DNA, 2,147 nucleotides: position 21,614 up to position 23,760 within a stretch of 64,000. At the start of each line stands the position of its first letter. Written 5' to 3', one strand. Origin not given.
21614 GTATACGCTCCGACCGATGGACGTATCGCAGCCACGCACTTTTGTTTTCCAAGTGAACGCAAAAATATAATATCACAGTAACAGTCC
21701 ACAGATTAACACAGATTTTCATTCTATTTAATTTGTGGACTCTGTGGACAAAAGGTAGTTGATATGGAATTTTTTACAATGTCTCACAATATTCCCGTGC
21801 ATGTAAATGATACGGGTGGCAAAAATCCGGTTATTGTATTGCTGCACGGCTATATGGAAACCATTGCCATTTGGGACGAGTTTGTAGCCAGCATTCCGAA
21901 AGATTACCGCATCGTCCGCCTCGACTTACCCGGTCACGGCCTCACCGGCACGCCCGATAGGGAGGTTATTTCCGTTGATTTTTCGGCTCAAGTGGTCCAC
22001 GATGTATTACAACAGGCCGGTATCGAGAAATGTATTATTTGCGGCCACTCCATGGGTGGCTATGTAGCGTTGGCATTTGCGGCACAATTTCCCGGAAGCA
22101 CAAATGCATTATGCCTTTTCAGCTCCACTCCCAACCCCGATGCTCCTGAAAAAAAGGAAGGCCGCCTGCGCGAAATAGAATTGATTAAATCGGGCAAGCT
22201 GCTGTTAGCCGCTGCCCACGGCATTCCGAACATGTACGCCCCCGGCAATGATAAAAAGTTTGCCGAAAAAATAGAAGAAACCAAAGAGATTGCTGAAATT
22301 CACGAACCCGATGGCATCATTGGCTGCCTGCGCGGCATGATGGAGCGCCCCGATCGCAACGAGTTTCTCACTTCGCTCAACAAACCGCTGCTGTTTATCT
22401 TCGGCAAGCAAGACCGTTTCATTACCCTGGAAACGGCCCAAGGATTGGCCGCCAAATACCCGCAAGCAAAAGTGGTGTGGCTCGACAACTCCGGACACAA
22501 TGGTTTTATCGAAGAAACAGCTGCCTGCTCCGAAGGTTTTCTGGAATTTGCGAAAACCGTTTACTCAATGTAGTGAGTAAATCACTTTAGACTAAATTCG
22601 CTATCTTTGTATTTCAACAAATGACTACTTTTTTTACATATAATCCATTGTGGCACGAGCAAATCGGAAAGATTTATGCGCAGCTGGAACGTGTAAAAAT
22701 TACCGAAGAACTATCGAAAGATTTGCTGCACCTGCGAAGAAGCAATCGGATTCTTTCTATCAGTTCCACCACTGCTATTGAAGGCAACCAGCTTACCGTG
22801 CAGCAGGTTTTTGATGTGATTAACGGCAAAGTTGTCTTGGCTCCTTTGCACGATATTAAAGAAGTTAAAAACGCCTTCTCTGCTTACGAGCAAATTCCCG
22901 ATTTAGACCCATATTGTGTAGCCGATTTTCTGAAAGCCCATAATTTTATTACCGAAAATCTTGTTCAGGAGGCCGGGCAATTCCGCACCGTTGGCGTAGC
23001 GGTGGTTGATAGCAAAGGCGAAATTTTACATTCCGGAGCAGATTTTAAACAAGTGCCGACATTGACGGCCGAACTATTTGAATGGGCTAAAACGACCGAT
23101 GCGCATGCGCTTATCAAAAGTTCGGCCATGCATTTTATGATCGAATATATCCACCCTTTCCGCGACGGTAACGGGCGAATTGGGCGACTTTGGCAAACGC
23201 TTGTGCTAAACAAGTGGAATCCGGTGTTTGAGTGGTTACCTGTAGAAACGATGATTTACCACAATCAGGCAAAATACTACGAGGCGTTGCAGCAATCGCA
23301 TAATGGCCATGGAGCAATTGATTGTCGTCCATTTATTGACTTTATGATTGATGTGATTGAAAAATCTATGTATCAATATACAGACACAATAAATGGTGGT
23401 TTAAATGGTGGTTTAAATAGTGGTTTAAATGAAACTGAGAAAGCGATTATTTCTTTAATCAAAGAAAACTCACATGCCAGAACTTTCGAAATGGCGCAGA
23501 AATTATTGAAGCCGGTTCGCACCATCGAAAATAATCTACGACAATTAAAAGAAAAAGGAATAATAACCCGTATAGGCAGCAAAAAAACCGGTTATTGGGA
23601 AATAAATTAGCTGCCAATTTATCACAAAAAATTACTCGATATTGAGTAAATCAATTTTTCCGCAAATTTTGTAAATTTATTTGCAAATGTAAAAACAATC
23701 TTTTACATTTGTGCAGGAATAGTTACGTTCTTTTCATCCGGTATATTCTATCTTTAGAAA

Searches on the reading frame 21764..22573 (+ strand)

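Call 66: search_protein_families(library=pfam, proteins=[window:21764-22573:+], max_evalue=0.001)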
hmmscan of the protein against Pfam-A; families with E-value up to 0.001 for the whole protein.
window:21764-22573:+ (269 aa): 11 families
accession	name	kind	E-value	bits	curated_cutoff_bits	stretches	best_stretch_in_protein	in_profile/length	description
PF00561.26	Abhydrolase_1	-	4e-26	92.6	25.8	2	22-127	1-109/245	alpha/beta hydrolase fold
PF12697.13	Abhydrolase_6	-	1.9e-18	68.4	26.3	1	24-251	1-210/217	Alpha/beta hydrolase family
PF12146.15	Hydrolase_4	-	5.5e-17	62.3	27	1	23-250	6-237/239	Serine aminopeptidase, S33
PF10230.15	LIDHydrolase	-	8.9e-08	32.6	27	0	74-112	68-108/262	Lipid-droplet associated hydrolase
PF12695.13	Abhydrolase_5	-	3.9e-07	30.4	27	1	76-129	44-97/164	Alpha/beta hydrolase family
PF20408.4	Abhydrolase_11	-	2.6e-06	27.7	27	0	63-136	53-119/193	Alpha/beta hydrolase domain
PF00756.26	Esterase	-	4.6e-06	27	22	1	88-166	116-165/251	Putative esterase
PF01738.24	DLH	-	1.9e-05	24.8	21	0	203-253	140-193/217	Dienelactone hydrolase family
PF09752.15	ABHD18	-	0.0001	22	21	0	189-247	274-332/351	Alpha/beta hydrolase domain containing 18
PF03096.20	Ndr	-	0.00013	21.3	23.3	1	41-125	49-136/283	Ndr family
PF03959.19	FSH1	-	0.00014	22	21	0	70-245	84-199/211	Serine hydrolase (FSH1)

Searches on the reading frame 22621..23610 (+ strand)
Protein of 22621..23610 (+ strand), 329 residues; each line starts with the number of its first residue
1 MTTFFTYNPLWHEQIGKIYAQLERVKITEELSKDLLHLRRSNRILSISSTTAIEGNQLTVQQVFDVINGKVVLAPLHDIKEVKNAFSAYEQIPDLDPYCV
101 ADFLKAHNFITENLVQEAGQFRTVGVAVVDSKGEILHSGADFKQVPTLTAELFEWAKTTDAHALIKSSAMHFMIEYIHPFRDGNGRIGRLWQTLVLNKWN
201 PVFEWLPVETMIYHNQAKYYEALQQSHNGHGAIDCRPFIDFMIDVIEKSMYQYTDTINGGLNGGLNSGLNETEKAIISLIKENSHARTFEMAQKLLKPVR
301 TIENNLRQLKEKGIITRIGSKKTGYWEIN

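Call 8: search_protein_families(library=pfam, proteins=[window:22621-23610:+], max_evalue=0.01)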
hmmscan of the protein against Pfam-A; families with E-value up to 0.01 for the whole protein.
window:22621-23610:+ (329 aa): 2 families
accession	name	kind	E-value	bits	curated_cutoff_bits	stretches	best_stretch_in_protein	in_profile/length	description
PF02661.23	Fic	-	5.7e-18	66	24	1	100-196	4-93/93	Fic/DOC family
PF13412.12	HTH_24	-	3.9e-05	23.6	21.9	1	269-316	1-48/48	Winged helix-turn-helix DNA-binding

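Call 9: search_protein_families(library=ncbifam, proteins=[window:22621-23610:+], max_evalue=0.01)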
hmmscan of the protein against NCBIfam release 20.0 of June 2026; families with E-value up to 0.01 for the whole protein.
window:22621-23610:+ (329 aa): 6 families
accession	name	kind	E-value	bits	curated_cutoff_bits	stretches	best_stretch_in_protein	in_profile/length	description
NF046030.1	ProtAdlyltaseSoFic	equivalog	2.1e-11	43.4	550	1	152-315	163-335/361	protein adenylyltransferase Fic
TIGR02613.1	mob_myst_B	hypoth_equivalog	1.7e-06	28.1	124.4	1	107-228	58-175/186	mobile mystery protein B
NF046029.1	ProtAdlyltaseNmFic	equivalog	1e-05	25.3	230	1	100-213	29-133/177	protein adenylyltransferase Fic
TIGR01884.1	cas_HTH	subfamily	6.3e-05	22.4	60.2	1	265-325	136-196/202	CRISPR-associated CARF protein Csa3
TIGR00498.1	lexA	equivalog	0.0026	17.4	110.95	0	277-321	16-62/203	transcriptional repressor LexA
NF040939.2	trans_reg_lrs14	equivalog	0.0061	16.6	90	1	268-321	18-72/103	Lrs14 family HTH-type transcriptional regulator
